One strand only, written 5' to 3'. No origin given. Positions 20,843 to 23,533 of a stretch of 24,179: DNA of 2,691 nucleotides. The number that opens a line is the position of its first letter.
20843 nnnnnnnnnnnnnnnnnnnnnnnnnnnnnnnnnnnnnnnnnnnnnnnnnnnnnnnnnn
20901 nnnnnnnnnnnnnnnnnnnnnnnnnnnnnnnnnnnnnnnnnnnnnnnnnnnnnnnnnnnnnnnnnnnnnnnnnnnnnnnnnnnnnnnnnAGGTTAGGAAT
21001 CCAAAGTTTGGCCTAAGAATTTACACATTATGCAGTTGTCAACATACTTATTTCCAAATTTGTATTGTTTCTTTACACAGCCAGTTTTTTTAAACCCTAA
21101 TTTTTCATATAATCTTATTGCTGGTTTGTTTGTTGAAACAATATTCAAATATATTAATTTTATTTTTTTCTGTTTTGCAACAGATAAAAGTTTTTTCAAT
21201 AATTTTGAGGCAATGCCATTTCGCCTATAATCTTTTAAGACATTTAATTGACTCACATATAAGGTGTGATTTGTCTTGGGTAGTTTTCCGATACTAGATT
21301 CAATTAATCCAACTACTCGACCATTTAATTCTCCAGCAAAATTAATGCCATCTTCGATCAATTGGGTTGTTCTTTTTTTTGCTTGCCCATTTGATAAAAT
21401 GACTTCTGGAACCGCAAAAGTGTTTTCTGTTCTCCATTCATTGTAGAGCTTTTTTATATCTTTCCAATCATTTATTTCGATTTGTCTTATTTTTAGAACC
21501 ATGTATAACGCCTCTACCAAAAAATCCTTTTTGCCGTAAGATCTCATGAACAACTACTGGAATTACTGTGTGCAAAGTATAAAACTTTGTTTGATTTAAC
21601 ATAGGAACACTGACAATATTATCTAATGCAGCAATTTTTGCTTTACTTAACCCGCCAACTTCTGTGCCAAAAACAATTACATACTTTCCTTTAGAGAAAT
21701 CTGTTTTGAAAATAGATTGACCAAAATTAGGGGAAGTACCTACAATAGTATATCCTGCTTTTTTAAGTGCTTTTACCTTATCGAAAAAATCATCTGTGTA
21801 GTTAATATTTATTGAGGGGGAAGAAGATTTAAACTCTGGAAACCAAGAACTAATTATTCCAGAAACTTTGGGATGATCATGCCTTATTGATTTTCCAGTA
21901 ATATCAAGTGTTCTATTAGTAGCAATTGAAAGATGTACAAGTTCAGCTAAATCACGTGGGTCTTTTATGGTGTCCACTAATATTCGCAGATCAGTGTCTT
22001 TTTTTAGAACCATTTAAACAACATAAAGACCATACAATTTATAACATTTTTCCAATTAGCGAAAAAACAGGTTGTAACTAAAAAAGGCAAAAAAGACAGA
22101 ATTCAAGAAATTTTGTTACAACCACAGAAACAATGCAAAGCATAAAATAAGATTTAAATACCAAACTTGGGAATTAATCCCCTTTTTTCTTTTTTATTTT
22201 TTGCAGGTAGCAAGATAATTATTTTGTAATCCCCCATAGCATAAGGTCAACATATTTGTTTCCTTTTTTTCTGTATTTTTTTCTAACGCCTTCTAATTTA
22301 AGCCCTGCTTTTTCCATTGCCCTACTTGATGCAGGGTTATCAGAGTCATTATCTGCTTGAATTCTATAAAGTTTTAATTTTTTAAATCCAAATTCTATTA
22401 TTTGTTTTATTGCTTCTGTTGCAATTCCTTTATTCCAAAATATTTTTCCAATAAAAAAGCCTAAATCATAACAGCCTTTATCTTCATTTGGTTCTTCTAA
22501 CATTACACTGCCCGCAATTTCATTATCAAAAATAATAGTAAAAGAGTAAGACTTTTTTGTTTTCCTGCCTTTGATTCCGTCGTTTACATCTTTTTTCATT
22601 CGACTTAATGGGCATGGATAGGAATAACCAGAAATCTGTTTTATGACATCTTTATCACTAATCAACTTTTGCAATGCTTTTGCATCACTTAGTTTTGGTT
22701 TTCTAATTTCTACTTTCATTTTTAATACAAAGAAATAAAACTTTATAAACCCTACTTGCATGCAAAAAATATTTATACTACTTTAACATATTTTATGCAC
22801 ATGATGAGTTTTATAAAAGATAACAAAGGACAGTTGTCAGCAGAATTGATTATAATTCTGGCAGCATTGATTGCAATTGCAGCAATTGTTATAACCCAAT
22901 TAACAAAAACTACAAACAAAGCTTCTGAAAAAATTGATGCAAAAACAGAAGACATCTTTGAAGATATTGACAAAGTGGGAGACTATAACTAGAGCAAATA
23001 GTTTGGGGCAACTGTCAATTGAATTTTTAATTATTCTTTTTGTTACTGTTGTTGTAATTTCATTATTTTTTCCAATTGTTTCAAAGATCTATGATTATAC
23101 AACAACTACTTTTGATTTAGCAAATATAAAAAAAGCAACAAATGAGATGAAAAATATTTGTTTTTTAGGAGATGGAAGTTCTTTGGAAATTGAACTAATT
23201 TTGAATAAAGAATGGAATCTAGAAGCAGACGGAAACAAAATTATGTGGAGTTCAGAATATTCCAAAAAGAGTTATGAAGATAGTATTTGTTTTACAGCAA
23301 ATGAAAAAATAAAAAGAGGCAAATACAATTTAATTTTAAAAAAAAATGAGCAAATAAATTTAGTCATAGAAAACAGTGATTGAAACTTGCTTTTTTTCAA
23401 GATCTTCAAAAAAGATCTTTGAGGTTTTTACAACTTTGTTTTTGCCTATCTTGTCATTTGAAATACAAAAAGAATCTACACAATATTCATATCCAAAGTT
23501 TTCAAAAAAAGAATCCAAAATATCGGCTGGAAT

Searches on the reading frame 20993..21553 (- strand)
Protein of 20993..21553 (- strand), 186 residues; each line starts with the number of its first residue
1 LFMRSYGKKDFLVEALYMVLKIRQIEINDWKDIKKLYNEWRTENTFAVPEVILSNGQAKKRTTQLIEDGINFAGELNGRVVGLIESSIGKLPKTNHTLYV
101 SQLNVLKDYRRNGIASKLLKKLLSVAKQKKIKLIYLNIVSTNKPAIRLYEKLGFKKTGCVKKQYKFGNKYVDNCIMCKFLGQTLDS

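Call 3: search_protein_families(library=pfam, proteins=[window:20993-21553:-], max_evalue=0.01)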
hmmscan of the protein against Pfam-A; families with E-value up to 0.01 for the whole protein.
window:20993-21553:- (186 aa): 10 families
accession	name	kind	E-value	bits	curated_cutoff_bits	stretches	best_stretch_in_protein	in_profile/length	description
PF00583.31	Acetyltransf_1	-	1.7e-19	70.6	20.7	1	62-154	26-116/116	Acetyltransferase (GNAT) family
PF13420.13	Acetyltransf_4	-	8.4e-14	52.3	24.3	1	22-174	1-154/155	Acetyltransferase (GNAT) domain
PF13508.13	Acetyltransf_7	-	2e-13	50.9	27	1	73-156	7-84/84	Acetyltransferase (GNAT) domain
PF13673.13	Acetyltransf_10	-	1.6e-12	48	23.6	1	71-167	33-118/128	Acetyltransferase (GNAT) domain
PF08445.16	FR47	-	1e-09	38.7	22.1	1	94-157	15-80/86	FR47-like protein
PF13302.13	Acetyltransf_3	-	8.8e-08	33.4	25.4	1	20-155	2-138/138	Acetyltransferase (GNAT) domain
PF13527.13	Acetyltransf_9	-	4.7e-05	23.8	25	1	22-155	2-125/127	Acetyltransferase (GNAT) domain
PF17013.11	Acetyltransf_15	-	0.00013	21.9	35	1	98-164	73-146/210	Putative acetyl-transferase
PF14542.12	Acetyltransf_CG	-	0.0058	17.2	30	0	95-134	22-61/80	GCN5-related N-acetyl-transferase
PF12746.13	GNAT_acetyltran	-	0.0097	16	26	0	105-157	188-237/243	GNAT acetyltransferase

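Call 4: search_protein_families(library=ncbifam, proteins=[window:20993-21553:-], max_evalue=0.01)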
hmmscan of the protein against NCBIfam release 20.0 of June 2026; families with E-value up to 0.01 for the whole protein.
window:20993-21553:- (186 aa): 27 families (the best 25 are shown)
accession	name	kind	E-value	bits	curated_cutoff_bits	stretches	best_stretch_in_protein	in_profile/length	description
TIGR01575.1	rimI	equivalog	2.2e-15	57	86.4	1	65-172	27-128/132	ribosomal protein S18-alanine N-acetyltransferase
NF033083.0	AAC_3_I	equivalog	9.5e-14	51.8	200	1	46-155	23-135/145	AAC(3)-I family aminoglycoside N-acetyltransferase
NF040503.1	resist_ArsN1a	equivalog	2.7e-11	43.5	170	1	23-179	2-158/159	arsinothricin resistance N-acetyltransferase ArsN1 family A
NF007527.0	PRK10140.1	equivalog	9.5e-11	41.8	236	1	21-178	5-160/162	N-acetyltransferase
NF049894.1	CG3035_N_ac_Glu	equivalog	1.8e-10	40.5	280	1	61-156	197-291/300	N-acetylglutamate synthase, CG3035 family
NF007025.1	PRK09491.1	equivalog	2.8e-10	40.3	173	1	102-177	67-142/145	ribosomal protein S18-alanine N-acetyltransferase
NF053587.1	SpmdActasePaiA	equivalog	3.8e-10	39.8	250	1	95-179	88-170/172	spermidine/spermine N(1)-acetyltransferase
NF040504.1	resist_ArsN1b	equivalog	2.2e-09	37.3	210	1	22-162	1-141/159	arsinothricin resistance N-acetyltransferase ArsN1 family B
TIGR03103.1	trio_acet_GNAT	equivalog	1.7e-08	33.5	569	1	20-162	83-222/547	N-acetylglutaminylglutamine synthetase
NF002959.0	PRK03624.1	equivalog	6.4e-08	32.4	124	1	20-160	7-135/147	GNAT family acetyltransferase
NF000360.1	sat4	exception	2.7e-06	27.6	380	1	94-168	93-168/180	streptothricin N-acetyltransferase Sat4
NF043067.1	AAC_6p_group_E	equivalog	1.3e-05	25.1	140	1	72-160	41-133/140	aminoglycoside 6'-N-acetyltransferase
TIGR02406.1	ectoine_EctA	equivalog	1.5e-05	25.1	120.6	1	76-168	47-137/157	diaminobutyrate acetyltransferase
NF011709.0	PRK15130.1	equivalog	1.6e-05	24.8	218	1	75-185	63-171/186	spermidine N1-acetyltransferase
NF040502.1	PPT_acetyltrans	equivalog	1.6e-05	24.7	300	1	90-168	78-157/183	phosphinothricin N-acetyltransferase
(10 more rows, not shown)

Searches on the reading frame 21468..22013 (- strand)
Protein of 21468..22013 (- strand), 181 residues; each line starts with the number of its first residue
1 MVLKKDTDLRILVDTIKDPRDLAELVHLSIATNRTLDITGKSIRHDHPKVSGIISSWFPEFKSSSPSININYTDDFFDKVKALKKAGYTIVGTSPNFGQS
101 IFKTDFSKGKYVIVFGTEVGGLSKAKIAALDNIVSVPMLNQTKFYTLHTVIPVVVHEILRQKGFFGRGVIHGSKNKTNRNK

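Call 3: search_protein_families(library=pfam, proteins=[window:21468-22013:-], max_evalue=0.01)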
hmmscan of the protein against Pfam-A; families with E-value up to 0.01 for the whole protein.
window:21468-22013:- (181 aa): 1 family
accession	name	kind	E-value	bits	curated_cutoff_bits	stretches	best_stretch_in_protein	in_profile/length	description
PF00588.24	SpoU_methylase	-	5.5e-11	43.2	29.7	1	66-142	54-128/142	SpoU rRNA Methylase family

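Call 4: search_protein_families(library=ncbifam, proteins=[window:21468-22013:-], max_evalue=0.01)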
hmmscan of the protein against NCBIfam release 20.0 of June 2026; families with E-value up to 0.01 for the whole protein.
window:21468-22013:- (181 aa): 8 families
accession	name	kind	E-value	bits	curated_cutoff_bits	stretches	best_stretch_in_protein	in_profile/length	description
NF008117.0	PRK10864.1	equivalog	1.2e-09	37.8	267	1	73-142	254-322/344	tRNA/rRNA methyltransferase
TIGR00186.1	rRNA_methyl_3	equivalog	2.3e-06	27.3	160.15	1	67-156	146-234/240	23S rRNA (guanosine(2251)-2'-O)-methyltransferase RlmB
NF008386.0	PRK11181.1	equivalog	3.1e-06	26.6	366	1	79-162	160-242/244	23S rRNA (guanosine(2251)-2'-O)-methyltransferase RlmB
TIGR00185.1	tRNA_yibK_trmL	equivalog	8.7e-06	25.7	190.6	1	72-165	59-151/154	tRNA (uridine(34)/cytosine(34)/5-carboxymethylaminomethyluridine(34)-2'-O)-methyltransferase TrmL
NF007683.0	PRK10358.1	equivalog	0.00026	20.9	282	1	105-166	90-152/157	tRNA (uridine(34)/cytosine(34)/5-carboxymethylaminomethyluridine(34)-2'-O)-methyltransferase TrmL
TIGR00050.1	rRNA_methyl_1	subfamily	0.0022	17.9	167.15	1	107-162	102-157/233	TrmJ/YjtD family RNA methyltransferase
NF008295.0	PRK11081.1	equivalog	0.0034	17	227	1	5-163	16-166/230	tRNA (guanosine(18)-2'-O)-methyltransferase TrmH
NF041077.1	tRNAmeth_TrmJ_Sulfolob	equivalog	0.0076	15.9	350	0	108-162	101-155/229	tRNA (cytidine-2'-O-)-methyltransferase TrmJ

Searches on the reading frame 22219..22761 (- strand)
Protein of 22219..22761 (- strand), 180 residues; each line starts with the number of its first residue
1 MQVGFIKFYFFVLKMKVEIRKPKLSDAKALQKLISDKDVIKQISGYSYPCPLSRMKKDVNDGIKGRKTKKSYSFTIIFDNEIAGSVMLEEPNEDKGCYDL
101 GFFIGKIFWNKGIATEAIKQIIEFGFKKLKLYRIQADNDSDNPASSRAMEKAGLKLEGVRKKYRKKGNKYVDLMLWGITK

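Call 3: search_protein_families(library=pfam, proteins=[window:22219-22761:-], max_evalue=0.01)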
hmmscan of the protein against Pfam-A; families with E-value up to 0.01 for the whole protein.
window:22219-22761:- (180 aa): 4 families
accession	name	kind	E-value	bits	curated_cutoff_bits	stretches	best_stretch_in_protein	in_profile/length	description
PF13302.13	Acetyltransf_3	-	9.3e-23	81.9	25.4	1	17-155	2-138/138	Acetyltransferase (GNAT) domain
PF00583.31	Acetyltransf_1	-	5.5e-10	40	20.7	1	69-153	31-115/116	Acetyltransferase (GNAT) family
PF13420.13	Acetyltransf_4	-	9e-10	39.2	24.3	1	19-174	1-154/155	Acetyltransferase (GNAT) domain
PF13523.12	Acetyltransf_8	-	0.0023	18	27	1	102-158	84-141/145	Acetyltransferase (GNAT) domain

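Call 4: search_protein_families(library=ncbifam, proteins=[window:22219-22761:-], max_evalue=0.01)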
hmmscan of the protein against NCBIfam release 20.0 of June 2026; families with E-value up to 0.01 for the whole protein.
window:22219-22761:- (180 aa): 13 families
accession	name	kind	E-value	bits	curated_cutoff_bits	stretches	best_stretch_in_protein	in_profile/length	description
NF007527.0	PRK10140.1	equivalog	2.3e-07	30.8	236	1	20-173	7-155/162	N-acetyltransferase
NF008072.0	PRK10809.1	equivalog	1.9e-06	27.8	190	1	95-179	103-186/194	ribosomal protein S5-alanine N-acetyltransferase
NF000507.1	AAC_6p_Ie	exception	2.1e-06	27.9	450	1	90-157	88-157/201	aminoglycoside N-acetyltransferase AAC(6')-Ie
NF033693.0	AAC_6p_Ie_fam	exception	3.6e-06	27.2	340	1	91-156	89-155/179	AAC(6')-Ie family aminoglycoside N-acetyltransferase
NF033151.0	AAC_6p_A10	exception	5.8e-06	26.4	400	1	91-162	88-160/178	AAC(6')-I family aminoglycoside 6'-N-acetyltransferase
NF011709.0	PRK15130.1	equivalog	2.2e-05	24.3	218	1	73-159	59-145/186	spermidine N1-acetyltransferase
NF000225.3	AAC_6p_Strep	exception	4.8e-05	23.4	250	1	73-166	42-136/156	aminoglycoside 6'-N-acetyltransferase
NF007539.0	PRK10151.1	equivalog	5.7e-05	22.8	184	1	69-176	65-172/179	50S ribosomal protein L7/L12-serine acetyltransferase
TIGR03585.1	PseH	equivalog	0.00039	20.5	93.1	1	73-175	53-154/156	UDP-4-amino-4,6-dideoxy-N-acetyl-beta-L-altrosamine N-acetyltransferase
NF040702.1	ileS_w_GNAT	exception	0.0004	18.1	1999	1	25-157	295-420/1100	isoleucine--tRNA ligase, N-acetyltransferase domain-containing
TIGR04431.1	N6_acetyl_AAC6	equivalog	0.0022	17.6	260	1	109-158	109-158/184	AacA4 family aminoglycoside N(6')-acetyltransferase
NF012165.0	AAC_6p_set_A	equivalog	0.0026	17.5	280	1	109-157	102-150/177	aminoglycoside 6'-N-acetyltransferase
NF000485.1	TlmB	exception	0.0061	15.9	625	1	99-159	86-146/292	bleomycin family antibiotic N-acetyltransferase TlmB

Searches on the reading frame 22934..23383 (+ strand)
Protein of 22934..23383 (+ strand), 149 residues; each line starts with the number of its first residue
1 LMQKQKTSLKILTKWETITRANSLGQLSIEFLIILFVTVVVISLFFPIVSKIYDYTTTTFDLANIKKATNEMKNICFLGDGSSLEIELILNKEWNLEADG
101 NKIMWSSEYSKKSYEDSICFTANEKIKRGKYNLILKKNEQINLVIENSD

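Call 6: search_protein_families(library=pfam, proteins=[window:22934-23383:+], max_evalue=0.01)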
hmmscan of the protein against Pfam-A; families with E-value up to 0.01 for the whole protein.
window:22934-23383:+ (149 aa): 1 family
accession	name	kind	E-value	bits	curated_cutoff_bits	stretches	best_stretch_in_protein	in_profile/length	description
PF12099.14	DUF3575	-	0.0057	16.4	21.1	1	54-144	93-174/177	Protein of unknown function (DUF3575)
